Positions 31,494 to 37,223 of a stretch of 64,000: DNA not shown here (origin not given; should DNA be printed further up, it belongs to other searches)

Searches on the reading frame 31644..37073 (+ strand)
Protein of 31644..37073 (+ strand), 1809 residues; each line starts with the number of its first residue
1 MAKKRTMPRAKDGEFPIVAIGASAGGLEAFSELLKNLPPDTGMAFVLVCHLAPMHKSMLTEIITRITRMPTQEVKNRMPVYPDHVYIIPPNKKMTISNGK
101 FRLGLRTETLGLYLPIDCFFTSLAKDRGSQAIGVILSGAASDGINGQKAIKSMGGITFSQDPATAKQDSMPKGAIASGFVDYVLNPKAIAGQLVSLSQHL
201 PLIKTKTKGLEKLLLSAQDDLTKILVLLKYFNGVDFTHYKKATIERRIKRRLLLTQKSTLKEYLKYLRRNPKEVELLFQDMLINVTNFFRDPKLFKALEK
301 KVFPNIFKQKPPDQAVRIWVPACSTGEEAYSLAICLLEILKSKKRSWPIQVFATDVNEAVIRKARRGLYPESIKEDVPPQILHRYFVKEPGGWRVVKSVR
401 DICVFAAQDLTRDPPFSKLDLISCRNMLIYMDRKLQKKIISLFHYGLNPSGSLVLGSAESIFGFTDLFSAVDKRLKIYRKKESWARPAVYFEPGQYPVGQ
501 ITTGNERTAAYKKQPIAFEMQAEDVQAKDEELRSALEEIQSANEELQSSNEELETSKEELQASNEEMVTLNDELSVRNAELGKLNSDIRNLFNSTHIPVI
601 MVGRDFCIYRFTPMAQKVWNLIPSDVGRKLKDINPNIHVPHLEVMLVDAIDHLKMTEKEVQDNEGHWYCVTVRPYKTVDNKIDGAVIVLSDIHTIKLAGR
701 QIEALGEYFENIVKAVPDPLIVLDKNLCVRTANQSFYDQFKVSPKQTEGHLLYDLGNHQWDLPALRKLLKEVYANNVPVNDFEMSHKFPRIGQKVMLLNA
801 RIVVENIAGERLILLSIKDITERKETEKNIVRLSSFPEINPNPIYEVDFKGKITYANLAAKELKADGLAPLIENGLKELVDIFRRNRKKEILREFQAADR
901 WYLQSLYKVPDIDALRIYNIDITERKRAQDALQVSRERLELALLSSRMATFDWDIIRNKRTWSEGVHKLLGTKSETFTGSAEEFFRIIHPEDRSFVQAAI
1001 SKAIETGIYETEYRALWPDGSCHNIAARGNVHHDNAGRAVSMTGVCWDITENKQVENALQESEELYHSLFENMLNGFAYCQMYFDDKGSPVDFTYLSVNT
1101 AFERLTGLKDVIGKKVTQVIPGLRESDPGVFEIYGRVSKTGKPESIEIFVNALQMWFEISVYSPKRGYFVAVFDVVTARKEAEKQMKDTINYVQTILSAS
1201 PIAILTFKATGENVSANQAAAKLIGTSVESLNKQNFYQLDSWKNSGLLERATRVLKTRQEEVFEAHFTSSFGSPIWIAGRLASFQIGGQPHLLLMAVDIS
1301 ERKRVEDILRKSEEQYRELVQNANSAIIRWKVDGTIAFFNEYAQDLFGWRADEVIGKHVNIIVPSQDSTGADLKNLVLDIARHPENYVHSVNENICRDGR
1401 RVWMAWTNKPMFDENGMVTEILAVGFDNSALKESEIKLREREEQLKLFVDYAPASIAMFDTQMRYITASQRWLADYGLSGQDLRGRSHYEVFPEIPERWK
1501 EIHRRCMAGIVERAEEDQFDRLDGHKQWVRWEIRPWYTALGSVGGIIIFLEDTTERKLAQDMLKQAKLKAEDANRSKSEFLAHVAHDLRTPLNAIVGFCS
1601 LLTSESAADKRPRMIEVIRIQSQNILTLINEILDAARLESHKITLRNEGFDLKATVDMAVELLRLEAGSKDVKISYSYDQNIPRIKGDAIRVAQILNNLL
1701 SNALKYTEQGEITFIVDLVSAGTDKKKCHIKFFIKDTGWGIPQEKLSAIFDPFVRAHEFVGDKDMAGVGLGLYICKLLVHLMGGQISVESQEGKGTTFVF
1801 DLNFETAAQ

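Call 53: search_protein_families(library=pfam, proteins=[window:31644-37073:+], max_evalue=0.0001)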
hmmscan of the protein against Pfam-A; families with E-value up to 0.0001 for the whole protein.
window:31644-37073:+ (1809 aa): 11 families
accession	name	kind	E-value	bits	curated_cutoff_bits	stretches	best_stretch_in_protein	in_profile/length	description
PF01339.22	CheB_methylest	-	7e-53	179.4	24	1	18-193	1-174/174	CheB methylesterase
PF01739.24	CheR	-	2.4e-52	177.6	27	1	284-473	1-191/195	CheR methyltransferase, SAM binding domain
PF08448.16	PAS_4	-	1.7e-47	160.6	23.1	2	1451-1557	3-109/110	PAS fold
PF00989.32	PAS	-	2.9e-37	127.6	22.6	2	1314-1425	1-110/113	PAS fold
PF13426.13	PAS_9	-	6e-31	107.2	27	2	1332-1429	9-102/103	PAS domain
PF13596.12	PAS_10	-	2e-30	106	22.1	1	589-692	2-105/106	PAS domain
PF08447.18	PAS_3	-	2e-27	95.7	25.6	1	961-1045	3-88/89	PAS fold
PF02518.31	HATPase_c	-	8.6e-26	91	26.4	1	1687-1804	1-109/111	Histidine kinase-, DNA gyrase B-, and HSP90-like ATPase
PF13188.13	PAS_8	-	2.6e-24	84.7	21.8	0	1064-1128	1-55/65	PAS domain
PF00512.31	HisKA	-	1.9e-17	63.5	26.9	1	1576-1640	1-65/66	His Kinase A (phospho-acceptor) domain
PF03705.20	CheR_N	-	5.9e-11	42.3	27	1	221-271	3-53/53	CheR methyltransferase, all-alpha domain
